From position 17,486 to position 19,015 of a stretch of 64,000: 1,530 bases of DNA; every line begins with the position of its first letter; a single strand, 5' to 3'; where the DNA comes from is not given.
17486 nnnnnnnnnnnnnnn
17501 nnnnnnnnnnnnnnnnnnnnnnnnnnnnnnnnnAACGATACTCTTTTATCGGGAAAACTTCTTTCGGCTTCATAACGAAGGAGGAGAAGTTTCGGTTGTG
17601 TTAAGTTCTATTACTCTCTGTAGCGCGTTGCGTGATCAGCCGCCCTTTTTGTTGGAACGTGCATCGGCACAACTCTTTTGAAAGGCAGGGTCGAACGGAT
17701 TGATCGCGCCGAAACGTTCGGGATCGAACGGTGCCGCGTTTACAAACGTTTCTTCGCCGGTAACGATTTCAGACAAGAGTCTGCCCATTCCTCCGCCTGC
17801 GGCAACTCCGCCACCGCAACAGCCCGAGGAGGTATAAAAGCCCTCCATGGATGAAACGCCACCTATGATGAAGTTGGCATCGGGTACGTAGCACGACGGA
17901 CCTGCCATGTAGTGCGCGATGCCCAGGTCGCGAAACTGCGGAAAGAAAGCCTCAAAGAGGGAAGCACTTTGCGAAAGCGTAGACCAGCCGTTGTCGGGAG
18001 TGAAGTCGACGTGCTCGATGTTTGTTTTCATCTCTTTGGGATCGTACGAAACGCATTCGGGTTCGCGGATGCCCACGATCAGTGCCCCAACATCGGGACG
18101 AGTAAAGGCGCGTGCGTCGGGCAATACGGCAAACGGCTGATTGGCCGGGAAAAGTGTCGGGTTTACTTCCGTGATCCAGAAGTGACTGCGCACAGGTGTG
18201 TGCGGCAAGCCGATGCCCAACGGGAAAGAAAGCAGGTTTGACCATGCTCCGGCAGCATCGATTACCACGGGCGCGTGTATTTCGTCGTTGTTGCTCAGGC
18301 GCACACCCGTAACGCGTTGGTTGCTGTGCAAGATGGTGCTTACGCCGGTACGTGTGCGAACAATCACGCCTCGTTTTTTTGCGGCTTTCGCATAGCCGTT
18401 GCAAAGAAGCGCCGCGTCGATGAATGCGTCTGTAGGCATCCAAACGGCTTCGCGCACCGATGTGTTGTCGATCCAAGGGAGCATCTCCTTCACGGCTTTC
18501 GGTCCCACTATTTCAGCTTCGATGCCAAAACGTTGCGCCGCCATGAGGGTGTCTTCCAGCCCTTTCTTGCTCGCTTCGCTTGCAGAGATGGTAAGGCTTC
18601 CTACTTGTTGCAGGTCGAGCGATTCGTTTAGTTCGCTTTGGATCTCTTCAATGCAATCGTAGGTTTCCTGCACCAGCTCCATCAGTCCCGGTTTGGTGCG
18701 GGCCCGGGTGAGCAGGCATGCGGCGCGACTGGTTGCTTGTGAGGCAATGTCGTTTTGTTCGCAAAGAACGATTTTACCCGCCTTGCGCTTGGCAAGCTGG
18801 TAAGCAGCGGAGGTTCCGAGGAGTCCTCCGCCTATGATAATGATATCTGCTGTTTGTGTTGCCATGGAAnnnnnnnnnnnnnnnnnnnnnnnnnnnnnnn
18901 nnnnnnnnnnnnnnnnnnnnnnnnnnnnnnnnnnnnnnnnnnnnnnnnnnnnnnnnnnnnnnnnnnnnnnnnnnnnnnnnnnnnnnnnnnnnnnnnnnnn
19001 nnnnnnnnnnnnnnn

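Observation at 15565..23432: phnW-phnX phosphonatase genes fused operonically to a DAO-family flavoprotein and a ferredoxin-domain, anaerobe-type EtfB/EtfA pair: candidate ETF-coupled (possibly electron-confurcating) aminophosphonate dehydrogenase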

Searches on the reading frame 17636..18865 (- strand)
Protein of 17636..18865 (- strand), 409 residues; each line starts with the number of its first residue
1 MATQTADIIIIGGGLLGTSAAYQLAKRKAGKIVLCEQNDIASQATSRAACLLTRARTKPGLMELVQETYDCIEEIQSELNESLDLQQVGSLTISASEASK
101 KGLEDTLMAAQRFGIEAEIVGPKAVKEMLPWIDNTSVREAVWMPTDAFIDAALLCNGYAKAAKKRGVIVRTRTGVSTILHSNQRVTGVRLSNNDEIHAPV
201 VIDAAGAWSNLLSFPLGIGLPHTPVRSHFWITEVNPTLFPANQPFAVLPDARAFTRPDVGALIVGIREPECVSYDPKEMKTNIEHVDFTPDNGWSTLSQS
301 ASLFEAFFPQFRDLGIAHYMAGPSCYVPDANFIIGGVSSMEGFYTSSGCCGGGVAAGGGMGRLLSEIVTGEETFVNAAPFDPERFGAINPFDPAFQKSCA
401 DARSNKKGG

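Call 3: search_protein_families(library=pfam, proteins=[window:17636-18865:-], max_evalue=0.01)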
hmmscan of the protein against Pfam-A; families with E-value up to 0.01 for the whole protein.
window:17636-18865:- (409 aa): 12 families
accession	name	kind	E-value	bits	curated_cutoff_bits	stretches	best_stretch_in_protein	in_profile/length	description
PF01266.30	DAO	-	9e-61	206.8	27.9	1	7-366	1-352/353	FAD dependent oxidoreductase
PF00890.30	FAD_binding_2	-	2.4e-10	40.6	20.4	1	7-212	1-209/414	FAD binding domain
PF07992.20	Pyr_redox_2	-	2e-08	34.5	26.1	1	7-48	2-43/291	Pyridine nucleotide-disulphide oxidoreductase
PF12831.13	FAD_oxidored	-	1.2e-06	28.6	27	1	7-206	1-145/416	FAD dependent oxidoreductase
PF04820.20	Trp_halogenase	-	2.4e-06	27.1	21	1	149-213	155-219/458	Tryptophan halogenase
PF01134.28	GIDA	-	1.4e-05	24.8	22.1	1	7-210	1-153/391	Glucose inhibited division protein A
PF03486.20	HI0933_like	-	0.00032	20.7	50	0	153-209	110-166/244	HI0933-like protein Rossmann domain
PF13450.12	NAD_binding_8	-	0.00051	20.7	21.9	1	10-40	1-30/68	NAD(P)-binding Rossmann-like domain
PF00070.33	Pyr_redox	-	0.0024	18.8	22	0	8-33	2-27/82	Pyridine nucleotide-disulphide oxidoreductase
PF01494.25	FAD_binding_3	-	0.0033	17.1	22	0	6-51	2-45/349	FAD binding domain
PF01946.23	Thi4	-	0.0037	17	26.2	1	5-37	17-49/235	Thi4 family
PF05834.18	Lycopene_cycl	-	0.0048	16.5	23.4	0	7-36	1-31/380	Lycopene cyclase protein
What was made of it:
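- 17636..18865 (-): PbfC-like FAD-dependent aminophosphonate dehydrogenase (DAO fold). PF01266, E 9e-61 (call 3).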

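Call 4: search_protein_families(library=ncbifam, proteins=[window:17636-18865:-], max_evalue=0.01)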
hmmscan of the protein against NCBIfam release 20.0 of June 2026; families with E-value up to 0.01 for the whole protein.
window:17636-18865:- (409 aa): 54 families (the best 25 are shown)
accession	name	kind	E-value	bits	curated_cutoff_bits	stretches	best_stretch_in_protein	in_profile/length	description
NF008425.0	PRK11259.1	equivalog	1e-26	93.8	257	1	4-386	3-376/377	N-methyl-L-tryptophan oxidase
TIGR01373.1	soxB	subfamily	2.5e-25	89.2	529.45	1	5-386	30-400/407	sarcosine oxidase subunit beta family protein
TIGR02352.1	thiamin_ThiO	equivalog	2.9e-24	85.8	250.8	1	8-228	1-221/351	glycine oxidase ThiO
NF001933.0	PRK00711.1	subfamily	4.1e-24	85.4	383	2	55-227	102-275/429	D-amino acid dehydrogenase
TIGR03377.1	glycerol3P_GlpA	equivalog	9.3e-22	77.2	552.8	1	7-213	1-208/530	anaerobic glycerol-3-phosphate dehydrogenase subunit GlpA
TIGR01377.1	soxA_mon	subfamily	3.9e-21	75.3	479.65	1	7-385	2-375/381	amino oxidase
NF008313.0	PRK11101.1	equivalog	3.8e-19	68.7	425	1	3-210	6-214/548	anaerobic glycerol-3-phosphate dehydrogenase subunit A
NF033460.1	glycerol3P_ox_II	equivalog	6.6e-16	58.4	460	1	6-213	2-212/361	type 2 glycerol-3-phosphate oxidase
TIGR03197.1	MnmC_Cterm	equivalog_domain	1.1e-12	47.7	174.2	1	7-213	1-207/400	FAD-dependent 5-carboxymethylaminomethyl-2-thiouridine(34) oxidoreductase MnmC1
NF008726.1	PRK11728.1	equivalog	1.2e-12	47.3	299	1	7-212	2-205/389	L-2-hydroxyglutarate oxidase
NF002480.1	PRK01747.1-1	equivalog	5.6e-12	44.9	540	1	4-227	247-468/645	bifunctional tRNA (5-methylaminomethyl-2-thiouridine)(34)-methyltransferase MnmC2/FAD-dependent 5-carboxymethylaminomethyl-2-thiouridine(34)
NF009906.0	PRK13369.1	equivalog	5.9e-11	41.6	352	2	3-51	4-51/502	glycerol-3-phosphate dehydrogenase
TIGR03364.1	HpnW_proposed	hypoth_equivalog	1e-10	41.2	285.1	1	7-178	2-172/365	TIGR03364 family FAD-dependent oxidoreductase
NF008899.0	PRK12266.1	equivalog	1.5e-10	40.2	360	1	3-51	4-51/508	glycerol-3-phosphate dehydrogenase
NF050086.1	pipecolate_AmaA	exception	1.9e-09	36.7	600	1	4-209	24-237/425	L-pipecolate oxidase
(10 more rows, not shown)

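Call 11: find_homologous_proteins(query=window:17636-18865:-, max_evalue=1e-10)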
Query window:17636-18865:- (409 aa): 257 proteins with E <= 1e-10 among 8000 candidates; the best 120 are listed.
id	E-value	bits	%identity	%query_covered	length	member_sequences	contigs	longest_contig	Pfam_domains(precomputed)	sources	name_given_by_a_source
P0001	7.7e-273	923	99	100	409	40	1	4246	PF01266.31,PF00890.31,PF07992.21,PF04820.21,PF01134.29,PF12831.14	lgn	-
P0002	2.8e-199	680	72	100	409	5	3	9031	PF01266.31,PF00890.31,PF07992.21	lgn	-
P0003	1.3e-195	668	71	100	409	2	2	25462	PF01266.31,PF00890.31,PF07992.21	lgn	-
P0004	2.7e-195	667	70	99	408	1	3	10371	PF01266.31,PF00890.31,PF07992.21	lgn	-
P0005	7.0e-195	666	72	100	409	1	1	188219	PF01266.31,PF00890.31,PF07992.21,PF01134.29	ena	-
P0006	4.0e-194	663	71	100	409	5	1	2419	PF01266.31,PF00890.31,PF07992.21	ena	-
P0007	5.8e-193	660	70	100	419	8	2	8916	PF01266.31,PF00890.31,PF01134.29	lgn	-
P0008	4.4e-192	657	69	100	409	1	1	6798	PF01266.31,PF00890.31,PF07992.21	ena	-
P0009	7.4e-191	653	70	100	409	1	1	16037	PF01266.31,PF00890.31,PF07992.21,PF04820.21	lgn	-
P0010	1.6e-190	652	70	100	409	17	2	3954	PF01266.31,PF13450.13,PF00890.31,PF01134.29,PF12831.14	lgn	-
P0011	1.1e-189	649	70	100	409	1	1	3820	PF01266.31,PF00890.31,PF01134.29,PF12831.14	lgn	-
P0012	4.4e-189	647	70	99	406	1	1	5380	PF01266.31,PF13450.13,PF00890.31,PF07992.21,PF04820.21,PF01134.29,PF01494.26,PF12831.14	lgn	-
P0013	6.1e-189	646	69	99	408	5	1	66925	PF01266.31,PF13450.13,PF00890.31,PF07992.21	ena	-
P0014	2.2e-188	645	68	96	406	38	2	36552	PF01266.31,PF13450.13,PF00890.31,PF07992.21,PF04820.21,PF01134.29,PF12831.14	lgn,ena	-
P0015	4.4e-188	644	67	100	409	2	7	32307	PF01266.31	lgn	-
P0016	1.7e-187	642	68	100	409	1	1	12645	PF01266.31,PF00890.31,PF07992.21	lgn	-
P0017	2.1e-186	638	67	100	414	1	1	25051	PF01266.31,PF00890.31,PF07992.21,PF04820.21,PF01134.29,PF12831.14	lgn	-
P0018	1.5e-185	635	68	100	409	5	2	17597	PF01266.31,PF00890.31,PF07992.21,PF01134.29,PF12831.14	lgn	-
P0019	3.0e-180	618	66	100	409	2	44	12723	PF01266.31,PF00890.31,PF07992.21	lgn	-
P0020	3.6e-179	614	65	100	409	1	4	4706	PF01266.31,PF00890.31,PF07992.21,PF03486.21,PF01134.29,PF12831.14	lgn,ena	-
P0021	1.2e-177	609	65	100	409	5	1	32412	PF01266.31,PF00890.31,PF07992.21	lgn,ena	-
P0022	8.8e-177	606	64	100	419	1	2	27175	PF01266.31,PF00890.31,PF07992.21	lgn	-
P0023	1.4e-176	606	67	100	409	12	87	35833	PF01266.31,PF00890.31,PF07992.21,PF01134.29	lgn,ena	-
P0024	2.3e-175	602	65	99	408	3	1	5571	PF01266.31,PF13450.13,PF00890.31,PF07992.21,PF04820.21,PF01134.29,PF12831.14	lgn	-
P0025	3.1e-175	601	65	99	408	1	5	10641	PF01266.31,PF13450.13,PF00890.31,PF07992.21,PF01134.29,PF12831.14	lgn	-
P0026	3.2e-175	601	65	99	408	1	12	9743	PF01266.31,PF13450.13,PF00890.31,PF07992.21,PF04820.21,PF01134.29,PF12831.14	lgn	-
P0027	2.9e-174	598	64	100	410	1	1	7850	PF01266.31,PF00890.31,PF07992.21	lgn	-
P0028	6.0e-173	594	63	96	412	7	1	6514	PF01266.31,PF13450.13,PF00890.31,PF07992.21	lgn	-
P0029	1.9e-172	592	63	96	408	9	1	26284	PF01266.31,PF13450.13,PF00890.31,PF07992.21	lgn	-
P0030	4.2e-171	588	63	100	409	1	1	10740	PF01266.31,PF00890.31,PF07992.21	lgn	-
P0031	6.9e-171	587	64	99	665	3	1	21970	PF01266.31,PF00890.31,PF01012.28,PF07992.21,PF00070.34,PF04820.21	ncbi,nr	ncbi:MAG: FAD-dependent oxidoreductase [Bacteroides sp.]|nr:FAD-dependent oxidoreductase [Bacteroide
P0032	4.3e-170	584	61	96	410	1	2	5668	PF01266.31,PF07992.21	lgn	-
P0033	1.6e-169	582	63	100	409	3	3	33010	PF01266.31,PF00890.31,PF07992.21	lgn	-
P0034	6.8e-169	580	62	100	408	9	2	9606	PF01266.31,PF13450.13,PF00890.31,PF07992.21,PF01134.29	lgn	-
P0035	4.3e-168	578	62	96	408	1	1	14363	PF01266.31,PF00890.31,PF07992.21,PF01134.29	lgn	-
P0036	4.5e-167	574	61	96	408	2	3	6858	PF01266.31,PF13450.13,PF00890.31,PF07992.21,PF01134.29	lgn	-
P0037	9.4e-167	573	63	99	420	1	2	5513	PF01266.31,PF13450.13,PF00890.31,PF07992.21,PF01134.29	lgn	-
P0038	1.8e-166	572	61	100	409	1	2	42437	PF01266.31,PF00890.31,PF07992.21,PF03486.21,PF01134.29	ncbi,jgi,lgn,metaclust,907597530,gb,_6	metaclust:\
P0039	6.9e-166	570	63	96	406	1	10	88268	PF01266.31,PF00890.31,PF07992.21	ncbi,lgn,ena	-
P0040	9.5e-166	570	62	96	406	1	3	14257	PF01266.31,PF00890.31,PF07992.21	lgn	-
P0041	9.8e-166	570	63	96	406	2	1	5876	PF01266.31,PF00890.31,PF07992.21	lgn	-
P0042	1.8e-165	569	62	96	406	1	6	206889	PF01266.31,PF00890.31,PF07992.21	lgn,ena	-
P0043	2.2e-165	569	62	99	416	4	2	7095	PF01266.31,PF13450.13,PF07992.21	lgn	-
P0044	2.4e-165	569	62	96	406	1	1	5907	PF01266.31,PF00890.31,PF07992.21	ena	-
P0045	2.4e-165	569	62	96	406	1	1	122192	PF01266.31,PF00890.31,PF07992.21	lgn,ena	-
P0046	2.5e-165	569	63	96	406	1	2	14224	PF01266.31,PF00890.31,PF07992.21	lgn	-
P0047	2.6e-165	569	61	96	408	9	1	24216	PF01266.31,PF13450.13,PF00890.31,PF07992.21,PF01134.29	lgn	-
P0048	4.9e-165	568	62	96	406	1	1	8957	PF01266.31,PF00890.31,PF07992.21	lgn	-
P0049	6.2e-165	567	62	96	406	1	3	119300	PF01266.31,PF00890.31,PF07992.21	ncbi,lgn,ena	-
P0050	8.9e-165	567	62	96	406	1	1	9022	PF01266.31,PF00890.31,PF07992.21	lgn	-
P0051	1.2e-164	566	62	96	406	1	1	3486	PF01266.31,PF00890.31,PF07992.21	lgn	-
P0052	1.7e-164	566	62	96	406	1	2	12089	PF01266.31,PF00890.31,PF07992.21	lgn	-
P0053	4.6e-164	564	62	96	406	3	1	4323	PF01266.31,PF00890.31,PF07992.21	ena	-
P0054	1.3e-163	563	60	96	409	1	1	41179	PF01266.31,PF00890.31,PF07992.21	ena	-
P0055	1.5e-163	563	62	96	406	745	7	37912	PF01266.31,PF00890.31,PF07992.21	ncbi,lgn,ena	-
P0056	2.1e-163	562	62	96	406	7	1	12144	PF01266.31,PF00890.31,PF07992.21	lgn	-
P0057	6.1e-163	561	59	96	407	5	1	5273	PF01266.31,PF00890.31,PF07992.21,PF01134.29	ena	-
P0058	7.9e-163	560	62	99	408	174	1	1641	PF01266.31,PF00890.31,PF07992.21,PF01134.29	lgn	-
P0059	1.5e-162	559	60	96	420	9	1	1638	PF01266.31,PF13450.13,PF00890.31,PF07992.21,PF01134.29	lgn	-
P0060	8.0e-162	557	61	96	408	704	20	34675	PF01266.31,PF00890.31,PF07992.21,PF01134.29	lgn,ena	-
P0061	2.1e-161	556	61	96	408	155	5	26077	PF01266.31,PF00890.31,PF07992.21,PF01134.29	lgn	-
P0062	2.9e-161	555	62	99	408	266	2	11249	PF01266.31,PF00890.31,PF07992.21,PF01134.29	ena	-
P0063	3.9e-161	555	61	99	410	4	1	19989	PF01266.31,PF13450.13,PF00890.31,PF07992.21,PF05834.19,PF01134.29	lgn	-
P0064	4.9e-161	554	61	100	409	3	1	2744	PF01266.31,PF13450.13,PF00890.31,PF07992.21,PF05834.19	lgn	-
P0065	6.0e-161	554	61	99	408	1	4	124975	PF01266.31,PF13450.13,PF00890.31,PF07992.21,PF05834.19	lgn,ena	-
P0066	8.0e-161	554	61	99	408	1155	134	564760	PF01266.31,PF13450.13,PF00890.31,PF07992.21,PF05834.19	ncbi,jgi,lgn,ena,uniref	ncbi:NAD(P)/FAD-dependent oxidoreductase [Paraprevotella clara]|uniref:NAD(P)/FAD-dependent oxidored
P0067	1.1e-160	553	60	99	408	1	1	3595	PF01266.31,PF13450.13,PF00890.31,PF07992.21,PF05834.19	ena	-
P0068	1.7e-160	553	61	100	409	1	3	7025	PF01266.31,PF13450.13,PF00890.31,PF07992.21,PF01134.29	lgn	-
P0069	2.0e-160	552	63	97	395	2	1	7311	PF01266.31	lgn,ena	-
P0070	2.9e-160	552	61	99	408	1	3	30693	PF01266.31,PF13450.13,PF00890.31,PF07992.21,PF01134.29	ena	-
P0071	5.5e-160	551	60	96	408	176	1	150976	PF01266.31,PF00890.31,PF07992.21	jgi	-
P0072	6.7e-160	551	60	99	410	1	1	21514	PF01266.31,PF13450.13,PF00890.31,PF07992.21,PF05834.19,PF01134.29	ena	-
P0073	7.7e-160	551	60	99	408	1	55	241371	PF01266.31,PF13450.13,PF00890.31,PF07992.21,PF05834.19,PF01134.29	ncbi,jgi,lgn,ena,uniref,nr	ncbi:NAD(P)/FAD-dependent oxidoreductase [Paraprevotella xylaniphila]|uniref:NAD(P)/FAD-dependent ox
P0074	1.3e-159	550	61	99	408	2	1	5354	PF01266.31,PF00890.31,PF07992.21,PF01134.29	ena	-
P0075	2.1e-159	549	60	99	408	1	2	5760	PF01266.31,PF13450.13,PF00890.31,PF07992.21,PF05834.19,PF01134.29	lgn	-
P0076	3.8e-159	548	61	99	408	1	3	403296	PF01266.31,PF13450.13,PF00890.31,PF07992.21,PF05834.19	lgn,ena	-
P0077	4.5e-159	548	60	96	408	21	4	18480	PF01266.31,PF00890.31,PF07992.21,PF01134.29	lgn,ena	-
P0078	4.7e-159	548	60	99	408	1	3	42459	PF01266.31,PF13450.13,PF00890.31,PF07992.21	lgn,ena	-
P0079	5.3e-159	548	60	99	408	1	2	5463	PF01266.31,PF13450.13,PF00890.31,PF07992.21,PF05834.19,PF01134.29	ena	-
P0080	8.1e-159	547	60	100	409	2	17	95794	PF01266.31,PF13450.13,PF00890.31,PF07992.21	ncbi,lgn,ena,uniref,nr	ncbi:FAD dependent oxidoreductase [Paraprevotella xylaniphila YIT 11841]|uniref:FAD dependent oxidor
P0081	1.0e-158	547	61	99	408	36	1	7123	PF01266.31,PF00890.31,PF07992.21,PF05834.19,PF01134.29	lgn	-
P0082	1.0e-158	547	60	99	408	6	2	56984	PF01266.31,PF13450.13,PF00890.31,PF07992.21,PF05834.19,PF01134.29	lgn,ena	-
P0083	1.1e-158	547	60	100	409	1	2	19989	PF01266.31,PF13450.13,PF00890.31,PF07992.21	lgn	-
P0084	1.1e-158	547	60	100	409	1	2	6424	PF01266.31,PF00890.31,PF07992.21,PF05834.19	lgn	-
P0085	1.3e-158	546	60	99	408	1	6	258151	PF01266.31,PF13450.13,PF00890.31,PF07992.21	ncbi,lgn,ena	-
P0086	1.4e-158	546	60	99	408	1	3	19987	PF01266.31,PF13450.13,PF00890.31,PF07992.21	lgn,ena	-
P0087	1.7e-158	546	61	99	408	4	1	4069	PF01266.31,PF00890.31,PF07992.21,PF01134.29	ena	-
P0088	1.8e-158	546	60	99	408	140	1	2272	PF01266.31,PF00890.31,PF07992.21,PF05834.19,PF01134.29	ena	-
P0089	1.9e-158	546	60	99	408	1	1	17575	PF01266.31,PF00890.31,PF07992.21,PF05834.19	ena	-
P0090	3.0e-158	545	60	96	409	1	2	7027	PF01266.31,PF00890.31,PF07992.21,PF00070.34,PF01134.29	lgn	-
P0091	3.4e-158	545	60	99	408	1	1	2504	PF01266.31,PF00890.31,PF07992.21,PF01134.29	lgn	-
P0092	5.0e-158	545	60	99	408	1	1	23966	PF01266.31,PF13450.13,PF00890.31,PF07992.21,PF05834.19,PF01134.29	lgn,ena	-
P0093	6.5e-158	544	60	99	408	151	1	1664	PF01266.31,PF00890.31,PF07992.21,PF01134.29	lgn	-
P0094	9.3e-158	544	60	99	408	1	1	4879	PF01266.31,PF13450.13,PF00890.31,PF07992.21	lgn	-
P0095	9.7e-158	544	59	100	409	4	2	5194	PF01266.31,PF13450.13,PF00890.31,PF07992.21,PF01134.29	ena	-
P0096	1.4e-157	543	60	99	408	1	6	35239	PF01266.31,PF13450.13,PF00890.31,PF07992.21,PF05834.19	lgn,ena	-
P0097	1.6e-157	543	60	96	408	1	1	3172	PF01266.31,PF00890.31,PF07992.21,PF01134.29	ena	-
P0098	2.1e-157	542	60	96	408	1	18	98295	PF01266.31,PF00890.31,PF07992.21,PF01134.29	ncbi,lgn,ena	-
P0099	2.1e-157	542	60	96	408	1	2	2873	PF01266.31,PF00890.31,PF07992.21,PF01134.29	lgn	-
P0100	2.1e-157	542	60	96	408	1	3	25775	PF01266.31,PF00890.31,PF07992.21,PF01134.29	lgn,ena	-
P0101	2.3e-157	542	59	96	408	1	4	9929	PF01266.31,PF00890.31,PF07992.21,PF00070.34,PF03486.21,PF01134.29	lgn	-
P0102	2.4e-157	542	59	99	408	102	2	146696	PF01266.31,PF00890.31,PF07992.21,PF01134.29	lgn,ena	-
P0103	2.4e-157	542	59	96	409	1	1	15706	PF01266.31,PF00890.31,PF07992.21,PF01134.29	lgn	-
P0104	2.9e-157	542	60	96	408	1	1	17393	PF01266.31,PF00890.31,PF07992.21,PF01134.29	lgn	-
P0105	3.2e-157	542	59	100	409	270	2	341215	PF01266.31,PF00890.31,PF07992.21,PF01134.29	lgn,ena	-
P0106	3.5e-157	542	60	96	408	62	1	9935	PF01266.31,PF00890.31,PF07992.21,PF00070.34,PF03486.21,PF04820.21,PF05834.19,PF01134.29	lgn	-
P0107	4.4e-157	541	60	96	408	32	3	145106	PF01266.31,PF00890.31,PF07992.21,PF01134.29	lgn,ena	-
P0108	4.9e-157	541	60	99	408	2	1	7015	PF01266.31,PF13450.13,PF00890.31,PF07992.21,PF05834.19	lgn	-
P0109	5.0e-157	541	60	96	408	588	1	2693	PF01266.31,PF00890.31,PF07992.21,PF01134.29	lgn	-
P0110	8.2e-157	541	59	96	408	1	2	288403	PF01266.31,PF00890.31,PF07992.21,PF00070.34,PF03486.21,PF01134.29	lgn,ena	-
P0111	8.3e-157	541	60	99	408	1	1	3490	PF01266.31,PF13450.13,PF00890.31,PF07992.21,PF01134.29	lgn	-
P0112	1.1e-156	540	59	96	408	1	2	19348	PF01266.31,PF00890.31,PF07992.21,PF00070.34,PF03486.21,PF01134.29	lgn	-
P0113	1.1e-156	540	59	96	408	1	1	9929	PF01266.31,PF00890.31,PF07992.21,PF00070.34,PF03486.21,PF01134.29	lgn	-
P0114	1.3e-156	540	60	99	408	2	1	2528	PF01266.31,PF00890.31,PF07992.21,PF01134.29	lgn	-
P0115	2.1e-156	539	60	96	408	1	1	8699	PF01266.31,PF00890.31,PF07992.21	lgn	-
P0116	2.6e-156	539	60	96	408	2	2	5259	PF01266.31,PF00890.31,PF07992.21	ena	-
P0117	2.7e-156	539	60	96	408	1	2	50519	PF01266.31,PF00890.31,PF07992.21,PF01134.29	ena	-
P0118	2.8e-156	539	60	96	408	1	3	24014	PF01266.31,PF00890.31,PF07992.21,PF01134.29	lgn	-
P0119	3.1e-156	539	60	99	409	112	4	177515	PF01266.31,PF00890.31,PF07992.21,PF00070.34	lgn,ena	-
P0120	3.8e-156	538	59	96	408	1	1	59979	PF01266.31,PF00890.31,PF07992.21,PF01134.29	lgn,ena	-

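Call 12: find_encoding_contigs(protein=P0066, flank=10000, max_places=3)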
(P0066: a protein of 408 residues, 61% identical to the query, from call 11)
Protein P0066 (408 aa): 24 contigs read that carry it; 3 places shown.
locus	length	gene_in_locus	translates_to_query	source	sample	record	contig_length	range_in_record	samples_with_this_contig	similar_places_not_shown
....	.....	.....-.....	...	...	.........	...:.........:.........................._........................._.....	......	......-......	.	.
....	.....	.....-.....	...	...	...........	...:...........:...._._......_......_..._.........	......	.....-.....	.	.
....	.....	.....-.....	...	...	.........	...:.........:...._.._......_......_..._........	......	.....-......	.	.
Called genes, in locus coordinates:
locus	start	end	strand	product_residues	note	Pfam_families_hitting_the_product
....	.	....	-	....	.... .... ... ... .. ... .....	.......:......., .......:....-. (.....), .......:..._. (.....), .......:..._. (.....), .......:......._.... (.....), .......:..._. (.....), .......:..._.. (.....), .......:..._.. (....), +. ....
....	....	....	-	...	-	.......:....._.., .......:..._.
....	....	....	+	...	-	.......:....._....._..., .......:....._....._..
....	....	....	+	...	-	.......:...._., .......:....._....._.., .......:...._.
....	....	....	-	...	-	-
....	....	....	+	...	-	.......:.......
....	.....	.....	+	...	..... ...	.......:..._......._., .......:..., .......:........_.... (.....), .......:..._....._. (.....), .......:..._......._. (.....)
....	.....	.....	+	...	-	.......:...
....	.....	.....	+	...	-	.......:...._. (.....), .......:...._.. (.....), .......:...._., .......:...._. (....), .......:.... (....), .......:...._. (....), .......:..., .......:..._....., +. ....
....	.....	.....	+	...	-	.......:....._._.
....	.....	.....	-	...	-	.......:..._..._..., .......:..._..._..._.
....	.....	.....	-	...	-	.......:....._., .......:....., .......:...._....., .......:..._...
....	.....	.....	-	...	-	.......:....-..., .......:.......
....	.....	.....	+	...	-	-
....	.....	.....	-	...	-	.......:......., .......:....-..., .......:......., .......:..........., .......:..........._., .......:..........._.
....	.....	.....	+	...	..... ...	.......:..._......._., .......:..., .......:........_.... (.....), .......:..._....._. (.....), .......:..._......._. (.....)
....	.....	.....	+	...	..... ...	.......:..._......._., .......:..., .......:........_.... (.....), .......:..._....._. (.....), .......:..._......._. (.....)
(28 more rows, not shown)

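Call 13: find_encoding_contigs(protein=P0031, flank=10000, max_places=2)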
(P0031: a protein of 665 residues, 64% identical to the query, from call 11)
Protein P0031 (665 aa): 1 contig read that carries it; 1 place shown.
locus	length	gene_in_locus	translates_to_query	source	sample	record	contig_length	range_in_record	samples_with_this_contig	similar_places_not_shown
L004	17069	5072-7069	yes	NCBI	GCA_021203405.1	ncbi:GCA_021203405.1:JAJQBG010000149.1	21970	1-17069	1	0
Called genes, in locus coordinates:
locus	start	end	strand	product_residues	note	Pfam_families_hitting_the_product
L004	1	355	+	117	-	PF01909:NTP_transf_2, PF18765:Polbeta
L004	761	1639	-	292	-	-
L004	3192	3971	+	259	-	PF00702:Hydrolase, PF13419:HAD_2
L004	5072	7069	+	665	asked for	PF00070:Pyr_redox (faint), PF00890:FAD_binding_2, PF01266:DAO, PF04820:Trp_halogenase (faint), PF07992:Pyr_redox_2 (faint), PF01012:ETF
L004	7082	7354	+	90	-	PF13237:Fer4_10 (faint), PF12837:Fer4_6 (faint), PF14697:Fer4_21 (weak), PF13183:Fer4_8 (faint), PF12838:Fer4_7, PF13187:Fer4_9 (weak), PF12797:Fer4_2 (weak), PF00037:Fer4 (weak), +2 more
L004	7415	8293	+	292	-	PF01012:ETF, PF00766:ETF_alpha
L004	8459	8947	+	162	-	-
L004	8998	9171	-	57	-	-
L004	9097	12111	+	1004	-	PF13715:CarbopepD_reg_2 (weak), PF07715:Plug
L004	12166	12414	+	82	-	-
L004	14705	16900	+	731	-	PF00933:Glyco_hydro_3, PF01915:Glyco_hydro_3_C, PF14310:Fn3-like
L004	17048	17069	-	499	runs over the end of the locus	PF14322:SusD-like_3, PF07980:SusD_RagB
